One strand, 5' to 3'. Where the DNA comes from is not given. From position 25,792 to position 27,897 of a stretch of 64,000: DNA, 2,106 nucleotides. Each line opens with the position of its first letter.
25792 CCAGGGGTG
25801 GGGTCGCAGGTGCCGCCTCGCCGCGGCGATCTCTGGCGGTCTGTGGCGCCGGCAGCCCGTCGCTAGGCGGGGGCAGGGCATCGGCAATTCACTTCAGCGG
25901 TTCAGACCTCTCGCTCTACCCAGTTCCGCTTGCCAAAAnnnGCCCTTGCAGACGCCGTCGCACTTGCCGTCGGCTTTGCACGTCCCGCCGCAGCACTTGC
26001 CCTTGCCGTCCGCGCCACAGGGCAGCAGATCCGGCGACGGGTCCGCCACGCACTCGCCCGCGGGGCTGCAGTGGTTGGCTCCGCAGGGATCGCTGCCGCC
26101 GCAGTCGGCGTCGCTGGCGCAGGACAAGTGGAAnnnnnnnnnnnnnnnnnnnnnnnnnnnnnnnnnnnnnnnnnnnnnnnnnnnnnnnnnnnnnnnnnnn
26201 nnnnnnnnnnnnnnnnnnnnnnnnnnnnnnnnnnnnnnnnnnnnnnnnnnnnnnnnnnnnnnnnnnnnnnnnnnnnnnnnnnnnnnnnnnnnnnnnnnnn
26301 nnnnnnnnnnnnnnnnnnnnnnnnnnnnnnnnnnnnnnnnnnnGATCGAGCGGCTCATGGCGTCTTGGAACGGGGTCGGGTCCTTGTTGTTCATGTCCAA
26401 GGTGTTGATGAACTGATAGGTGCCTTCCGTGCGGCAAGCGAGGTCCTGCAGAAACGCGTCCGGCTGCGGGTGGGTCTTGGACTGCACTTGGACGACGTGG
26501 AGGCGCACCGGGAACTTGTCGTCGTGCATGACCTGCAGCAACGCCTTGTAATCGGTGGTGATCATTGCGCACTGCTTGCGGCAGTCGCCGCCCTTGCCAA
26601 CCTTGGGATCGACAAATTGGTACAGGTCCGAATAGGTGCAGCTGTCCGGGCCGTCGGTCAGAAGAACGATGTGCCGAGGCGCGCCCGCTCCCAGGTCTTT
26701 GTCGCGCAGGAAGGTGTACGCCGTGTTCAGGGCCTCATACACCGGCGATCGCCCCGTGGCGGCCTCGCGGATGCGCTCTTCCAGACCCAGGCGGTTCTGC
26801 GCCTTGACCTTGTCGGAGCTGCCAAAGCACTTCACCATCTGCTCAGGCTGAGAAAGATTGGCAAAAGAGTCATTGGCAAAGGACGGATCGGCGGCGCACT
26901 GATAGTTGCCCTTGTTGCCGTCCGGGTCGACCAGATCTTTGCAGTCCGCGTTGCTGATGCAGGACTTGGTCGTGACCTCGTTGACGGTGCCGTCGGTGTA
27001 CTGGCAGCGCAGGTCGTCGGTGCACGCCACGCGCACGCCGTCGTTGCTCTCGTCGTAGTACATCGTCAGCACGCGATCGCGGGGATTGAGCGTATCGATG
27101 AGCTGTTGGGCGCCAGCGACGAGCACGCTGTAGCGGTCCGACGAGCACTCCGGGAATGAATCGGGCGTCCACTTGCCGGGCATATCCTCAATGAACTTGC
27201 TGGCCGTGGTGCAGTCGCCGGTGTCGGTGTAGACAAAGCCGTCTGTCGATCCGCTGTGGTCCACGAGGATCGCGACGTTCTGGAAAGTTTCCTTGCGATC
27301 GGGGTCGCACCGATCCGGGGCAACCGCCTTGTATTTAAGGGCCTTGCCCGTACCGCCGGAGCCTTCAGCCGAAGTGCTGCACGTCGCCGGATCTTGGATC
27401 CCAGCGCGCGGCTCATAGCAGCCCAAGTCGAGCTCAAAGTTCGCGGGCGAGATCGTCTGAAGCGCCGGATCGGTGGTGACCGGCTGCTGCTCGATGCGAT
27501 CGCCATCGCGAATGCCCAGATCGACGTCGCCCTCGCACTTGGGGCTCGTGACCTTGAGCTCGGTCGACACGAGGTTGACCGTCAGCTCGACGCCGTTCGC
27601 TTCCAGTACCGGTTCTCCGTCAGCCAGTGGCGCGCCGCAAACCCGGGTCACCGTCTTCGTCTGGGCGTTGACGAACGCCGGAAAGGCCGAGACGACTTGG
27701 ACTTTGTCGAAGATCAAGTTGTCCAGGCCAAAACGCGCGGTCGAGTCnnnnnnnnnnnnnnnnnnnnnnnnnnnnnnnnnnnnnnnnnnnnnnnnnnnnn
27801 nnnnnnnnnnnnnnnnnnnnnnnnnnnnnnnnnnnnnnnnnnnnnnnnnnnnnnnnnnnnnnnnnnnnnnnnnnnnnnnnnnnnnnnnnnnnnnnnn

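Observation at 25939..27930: Cys-rich vWA lipoprotein encoded directly upstream of the paired barrels (CglB-like arrangement)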

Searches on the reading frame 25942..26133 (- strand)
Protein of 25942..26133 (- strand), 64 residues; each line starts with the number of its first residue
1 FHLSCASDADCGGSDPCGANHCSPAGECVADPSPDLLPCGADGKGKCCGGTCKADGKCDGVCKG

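Call 62: search_protein_families(library=pfam, proteins=[window:25942-26133:-], max_evalue=10)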
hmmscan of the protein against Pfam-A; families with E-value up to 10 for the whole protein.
window:25942-26133:- (64 aa): 0 families

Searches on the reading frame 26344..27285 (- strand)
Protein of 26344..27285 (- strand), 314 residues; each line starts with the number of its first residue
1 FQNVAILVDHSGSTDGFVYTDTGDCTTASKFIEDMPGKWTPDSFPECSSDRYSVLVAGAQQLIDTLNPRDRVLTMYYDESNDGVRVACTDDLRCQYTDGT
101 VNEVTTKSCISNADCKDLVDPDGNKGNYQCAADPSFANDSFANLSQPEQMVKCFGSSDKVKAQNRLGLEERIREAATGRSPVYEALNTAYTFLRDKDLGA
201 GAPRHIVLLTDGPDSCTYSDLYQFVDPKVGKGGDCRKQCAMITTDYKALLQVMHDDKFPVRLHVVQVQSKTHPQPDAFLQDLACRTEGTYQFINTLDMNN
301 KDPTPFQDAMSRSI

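Call 62: search_protein_families(library=pfam, proteins=[window:26344-27285:-], max_evalue=10)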
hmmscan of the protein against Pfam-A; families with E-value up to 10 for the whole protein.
window:26344-27285:- (314 aa): 3 families
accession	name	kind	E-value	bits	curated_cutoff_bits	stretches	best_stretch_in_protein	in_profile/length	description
PF13768.12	VWA_3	-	0.0012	19.4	27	1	145-292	41-155/155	von Willebrand factor type A domain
PF13519.12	VWA_2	-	0.0035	18.4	27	1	169-212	63-106/107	von Willebrand factor type A domain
PF00092.34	VWA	-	0.013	16.2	23.8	1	173-216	72-117/174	von Willebrand factor type A domain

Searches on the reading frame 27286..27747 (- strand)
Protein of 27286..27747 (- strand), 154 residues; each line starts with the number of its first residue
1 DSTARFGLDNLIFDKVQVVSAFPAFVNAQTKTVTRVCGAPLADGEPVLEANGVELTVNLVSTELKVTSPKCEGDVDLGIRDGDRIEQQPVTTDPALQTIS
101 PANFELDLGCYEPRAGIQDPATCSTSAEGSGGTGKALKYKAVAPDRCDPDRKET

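Call 62: search_protein_families(library=pfam, proteins=[window:27286-27747:-], max_evalue=10)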
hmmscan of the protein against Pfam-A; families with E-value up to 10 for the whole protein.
window:27286-27747:- (154 aa): 0 families

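Call 70: predict_structure(alignment_id=A4)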
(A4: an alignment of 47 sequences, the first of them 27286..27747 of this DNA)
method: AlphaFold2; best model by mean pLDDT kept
length: 154 residues; sequences in the alignment: 47
mean_pLDDT: 82.7   pTM: 0.69
mean pLDDT of the five models: 82.7, 82.4, 80.8, 80.7, 80.5
residues with pLDDT >= 90: 44; 70-90: 79; 50-70: 29; < 50: 2
segments of 3 or more residues with pLDDT < 50: none
pLDDT, mean of each block of 10 residues (from residue 1): 60 88 89 86 91 92 75 88 87 88 86 63 68 88 88 89
secondary structure, 60 per line:
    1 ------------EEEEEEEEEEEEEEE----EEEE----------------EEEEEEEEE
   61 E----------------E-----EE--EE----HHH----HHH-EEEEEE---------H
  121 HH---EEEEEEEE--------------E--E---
elements in order: E13-27 E32-35 E52-61 E105-110 E126-133

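Call 72: fold_search(model_id=the predicted structure, library=pdb)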
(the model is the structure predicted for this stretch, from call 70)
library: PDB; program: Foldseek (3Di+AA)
matches with E <= 10: 11; with E <= 0.001: 0
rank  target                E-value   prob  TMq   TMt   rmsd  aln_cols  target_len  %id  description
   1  7ulz                  5.1e+00  0.01  0.09  0.04   9.0        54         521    7  Crystal Structure of Methionine-tRNA ligase / Methionyl-tRNA synthetase (MetRS) from Pseudomonas aeruginosa PAO1 (released 2022-04-27)
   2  9caq_E                6.6e+00  0.02  0.12  0.04  12.1        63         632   14  Cryo-EM structure of a human MCM2-7 double hexamer formed from independently loaded MCM2-7 single hexamers (released 2024-10-02)
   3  1tk0_A                7.0e+00  0.03  0.14  0.05   8.4        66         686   15  T7 DNA polymerase ternary complex with 8 oxo guanosine and ddCTP at the insertion site (released 2004-08-31)
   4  1sl2_A                7.4e+00  0.03  0.13  0.04   8.7        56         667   14  Ternary 5' complex of T7 DNA polymerase with a DNA primer/template containing a cis-syn thymine dimer on the template  (released 2004-07-06)
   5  8yh9_A                7.9e+00  0.02  0.11  0.08   8.2        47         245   13  Type I-FHNH Cascade complex (released 2024-07-31)
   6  1zyq_A                7.9e+00  0.01  0.13  0.05  11.9        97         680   13  T7 DNA polymerase in complex with 8oG and incoming ddATP (released 2005-11-22)
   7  1sks_A                7.9e+00  0.01  0.12  0.05  13.3       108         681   17  Binary 3' complex of T7 DNA polymerase with a DNA primer/template containing a cis-syn thymine dimer on the template (released 2004-07-06)
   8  9gyi_B                8.4e+00  0.03  0.14  0.09   5.9        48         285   17  Cryo-EM structure of the capsid-forming phage-inducible chromosomal island (cf-PICI) EcCI2 (released 2025-09-10)
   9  6v22_E                9.0e+00  0.02  0.17  0.14   7.0        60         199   15  Cryo-EM structure of Ca2+-bound hsSlo1-beta4 channel complex (released 2019-12-25)
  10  4yhb_A                9.0e+00  0.01  0.11  0.08  14.1        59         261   24  Crystal structure of a siderophore utilization protein from T. fusca (released 2015-07-15)
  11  6n1c_C                9.5e+00  0.01  0.09  0.09   8.9        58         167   10  Crystal structure of Inorganic pyrophosphatase from Legionella pneumophila Philadelphia 1 (released 2018-12-19)
